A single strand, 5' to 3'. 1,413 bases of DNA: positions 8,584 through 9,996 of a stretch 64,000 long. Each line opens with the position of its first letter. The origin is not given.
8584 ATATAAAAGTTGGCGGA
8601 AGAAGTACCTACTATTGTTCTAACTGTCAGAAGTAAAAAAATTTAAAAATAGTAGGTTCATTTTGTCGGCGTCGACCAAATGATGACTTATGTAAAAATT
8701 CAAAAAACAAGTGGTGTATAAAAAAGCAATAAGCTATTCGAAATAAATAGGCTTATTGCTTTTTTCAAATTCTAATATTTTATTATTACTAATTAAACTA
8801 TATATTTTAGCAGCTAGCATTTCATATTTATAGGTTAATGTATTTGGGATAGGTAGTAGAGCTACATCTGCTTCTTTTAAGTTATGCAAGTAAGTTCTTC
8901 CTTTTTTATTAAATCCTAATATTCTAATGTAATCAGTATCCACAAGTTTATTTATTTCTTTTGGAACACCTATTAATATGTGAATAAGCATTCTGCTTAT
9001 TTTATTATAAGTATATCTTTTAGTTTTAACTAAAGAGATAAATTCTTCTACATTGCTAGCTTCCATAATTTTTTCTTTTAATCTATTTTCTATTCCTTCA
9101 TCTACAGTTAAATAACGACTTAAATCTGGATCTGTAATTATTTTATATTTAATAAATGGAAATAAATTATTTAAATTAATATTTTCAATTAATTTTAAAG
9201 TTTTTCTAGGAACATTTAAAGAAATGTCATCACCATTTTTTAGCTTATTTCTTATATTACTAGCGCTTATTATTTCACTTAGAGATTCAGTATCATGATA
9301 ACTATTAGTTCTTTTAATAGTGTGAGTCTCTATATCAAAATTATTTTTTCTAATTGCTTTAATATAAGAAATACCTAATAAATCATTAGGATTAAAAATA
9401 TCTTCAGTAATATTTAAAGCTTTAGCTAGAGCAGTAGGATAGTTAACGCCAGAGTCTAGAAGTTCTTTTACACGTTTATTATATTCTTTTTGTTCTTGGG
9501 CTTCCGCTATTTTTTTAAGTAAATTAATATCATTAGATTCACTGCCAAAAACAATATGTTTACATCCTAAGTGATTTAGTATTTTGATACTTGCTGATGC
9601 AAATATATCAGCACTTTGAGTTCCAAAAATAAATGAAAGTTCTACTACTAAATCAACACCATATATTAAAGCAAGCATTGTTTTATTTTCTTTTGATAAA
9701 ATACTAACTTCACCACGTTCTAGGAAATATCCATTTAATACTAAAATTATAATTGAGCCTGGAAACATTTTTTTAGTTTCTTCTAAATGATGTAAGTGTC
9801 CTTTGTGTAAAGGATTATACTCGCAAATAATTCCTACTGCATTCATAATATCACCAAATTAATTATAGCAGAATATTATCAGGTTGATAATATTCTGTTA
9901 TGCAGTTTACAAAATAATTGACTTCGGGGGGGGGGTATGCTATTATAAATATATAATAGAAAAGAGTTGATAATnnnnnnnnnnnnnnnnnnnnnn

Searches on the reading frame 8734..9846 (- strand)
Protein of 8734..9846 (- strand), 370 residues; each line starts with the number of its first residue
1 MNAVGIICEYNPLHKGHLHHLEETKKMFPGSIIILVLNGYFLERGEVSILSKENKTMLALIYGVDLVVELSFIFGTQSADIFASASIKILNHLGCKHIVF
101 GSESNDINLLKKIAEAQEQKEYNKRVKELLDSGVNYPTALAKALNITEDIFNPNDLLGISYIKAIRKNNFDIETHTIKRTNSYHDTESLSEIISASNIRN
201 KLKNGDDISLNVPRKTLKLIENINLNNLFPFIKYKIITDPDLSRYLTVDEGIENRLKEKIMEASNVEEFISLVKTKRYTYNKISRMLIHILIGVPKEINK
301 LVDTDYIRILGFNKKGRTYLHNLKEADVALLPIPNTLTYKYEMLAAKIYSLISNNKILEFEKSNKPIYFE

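Call 15: search_protein_families(library=pfam, proteins=[window:8734-9846:-], max_evalue=0.01)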
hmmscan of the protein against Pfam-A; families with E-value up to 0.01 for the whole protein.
window:8734-9846:- (370 aa): 2 families
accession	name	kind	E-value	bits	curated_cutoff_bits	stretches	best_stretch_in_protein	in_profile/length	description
PF05636.17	HIGH_NTase1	-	4.5e-108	362.5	27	1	1-356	1-393/402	HIGH Nucleotidyl Transferase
PF01467.32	CTP_transf_like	-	6.3e-07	30.1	21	1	10-152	6-114/133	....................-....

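Call 16: search_protein_families(library=ncbifam, proteins=[window:8734-9846:-], max_evalue=0.01)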
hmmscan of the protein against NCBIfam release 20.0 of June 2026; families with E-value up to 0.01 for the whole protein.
window:8734-9846:- (370 aa): 7 families
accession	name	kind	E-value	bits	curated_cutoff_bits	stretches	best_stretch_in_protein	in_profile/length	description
NF010191.0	PRK13670.1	equivalog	8e-107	357.9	360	1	1-369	1-389/392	nucleotidyltransferase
NF010192.0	PRK13671.1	equivalog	2.5e-74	250.5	238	1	3-294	2-296/298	nucleotidyltransferase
TIGR00125.1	cyt_tran_rel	domain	0.00011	22.3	27.7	1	9-36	7-33/65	adenylyltransferase/cytidyltransferase family protein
NF000840.1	PRK00071.1-3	equivalog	0.0002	20.9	150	0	192-225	164-197/201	nicotinate-nucleotide adenylyltransferase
TIGR00482.1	TIGR00482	equivalog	0.0011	19.1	112.45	0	168-224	136-192/194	nicotinate (nicotinamide) nucleotide adenylyltransferase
NF000839.0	PRK00071.1-1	equivalog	0.0052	16.7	187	0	192-225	181-214/219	nicotinate-nucleotide adenylyltransferase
NF002243.0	PRK01153.1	subfamily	0.0097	15.5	127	0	191-224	125-158/175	nicotinamide-nucleotide adenylyltransferase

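Call 60: find_homologous_proteins(query=window:8734-9846:-, max_evalue=1e-60)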
Query window:8734-9846:- (370 aa): 6628 proteins with E <= 1e-60 among 8000 candidates; the best 120 are listed.
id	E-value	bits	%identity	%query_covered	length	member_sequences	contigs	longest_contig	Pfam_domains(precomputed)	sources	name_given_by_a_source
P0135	3.1e-235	798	100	100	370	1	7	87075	PF01467.33,PF05636.18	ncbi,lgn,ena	-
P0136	2.2e-206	703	87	100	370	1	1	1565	PF01467.33,PF05636.18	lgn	-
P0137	3.3e-186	637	78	100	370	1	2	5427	PF01467.33,PF05636.18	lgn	-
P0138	4.2e-185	633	78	100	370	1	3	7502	PF01467.33,PF05636.18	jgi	-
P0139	1.4e-184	631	78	100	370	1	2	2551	PF05636.18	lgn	-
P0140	7.5e-184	629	78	100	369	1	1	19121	PF05636.18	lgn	-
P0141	9.5e-184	629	77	100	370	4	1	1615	PF05636.18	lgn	-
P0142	3.1e-183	627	77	100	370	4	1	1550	PF05636.18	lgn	-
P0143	6.3e-183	626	77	100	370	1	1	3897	PF05636.18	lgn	-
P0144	6.6e-183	626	76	100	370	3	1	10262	PF01467.33,PF05636.18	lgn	-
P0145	8.1e-183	625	76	100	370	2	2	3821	PF05636.18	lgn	-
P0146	7.1e-182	622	76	100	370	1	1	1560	PF05636.18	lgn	-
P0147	1.3e-181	621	75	100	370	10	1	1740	PF05636.18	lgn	-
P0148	2.7e-181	620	76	100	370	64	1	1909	PF05636.18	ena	-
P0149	3.9e-181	620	77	100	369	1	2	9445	PF05636.18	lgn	-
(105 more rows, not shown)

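Call 61: find_encoding_contigs(protein=P0135, flank=2500, max_places=10)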
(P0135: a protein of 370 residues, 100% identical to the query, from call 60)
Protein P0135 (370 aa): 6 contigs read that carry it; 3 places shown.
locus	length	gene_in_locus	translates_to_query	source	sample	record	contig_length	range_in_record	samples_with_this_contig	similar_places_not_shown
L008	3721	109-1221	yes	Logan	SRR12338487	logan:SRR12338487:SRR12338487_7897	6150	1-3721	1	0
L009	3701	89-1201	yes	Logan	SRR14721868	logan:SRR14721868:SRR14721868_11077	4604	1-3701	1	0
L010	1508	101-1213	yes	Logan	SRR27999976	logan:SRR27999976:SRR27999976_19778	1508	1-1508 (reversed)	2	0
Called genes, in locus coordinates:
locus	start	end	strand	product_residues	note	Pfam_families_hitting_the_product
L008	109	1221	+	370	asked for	PF01467:CTP_transf_like (weak), PF05636:HIGH_NTase1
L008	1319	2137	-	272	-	PF01149:Fapy_DNA_glyco, PF06831:H2TH, PF06827:zf-FPG_IleRS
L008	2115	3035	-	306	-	-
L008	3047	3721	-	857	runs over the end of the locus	PF02739:5_3_exonuc_N, PF01367:5_3_exonuc, PF22619:DNA_polI_exo1, PF00476:DNA_pol_A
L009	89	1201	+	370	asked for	PF01467:CTP_transf_like (weak), PF05636:HIGH_NTase1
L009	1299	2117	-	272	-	PF01149:Fapy_DNA_glyco, PF06831:H2TH, PF06827:zf-FPG_IleRS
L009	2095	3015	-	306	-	-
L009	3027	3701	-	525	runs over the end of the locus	?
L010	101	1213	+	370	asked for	PF01467:CTP_transf_like (weak), PF05636:HIGH_NTase1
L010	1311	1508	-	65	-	?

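Call 78: find_encoding_contigs(protein=P0136, flank=2500, max_places=10)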
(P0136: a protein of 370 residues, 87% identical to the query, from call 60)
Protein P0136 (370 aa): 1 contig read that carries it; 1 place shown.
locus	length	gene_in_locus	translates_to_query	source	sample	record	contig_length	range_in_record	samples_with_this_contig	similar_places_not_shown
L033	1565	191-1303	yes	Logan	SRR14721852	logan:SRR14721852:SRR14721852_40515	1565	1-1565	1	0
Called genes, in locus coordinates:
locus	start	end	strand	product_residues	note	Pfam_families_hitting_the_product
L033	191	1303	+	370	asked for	PF01467:CTP_transf_like (weak), PF05636:HIGH_NTase1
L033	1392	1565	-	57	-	?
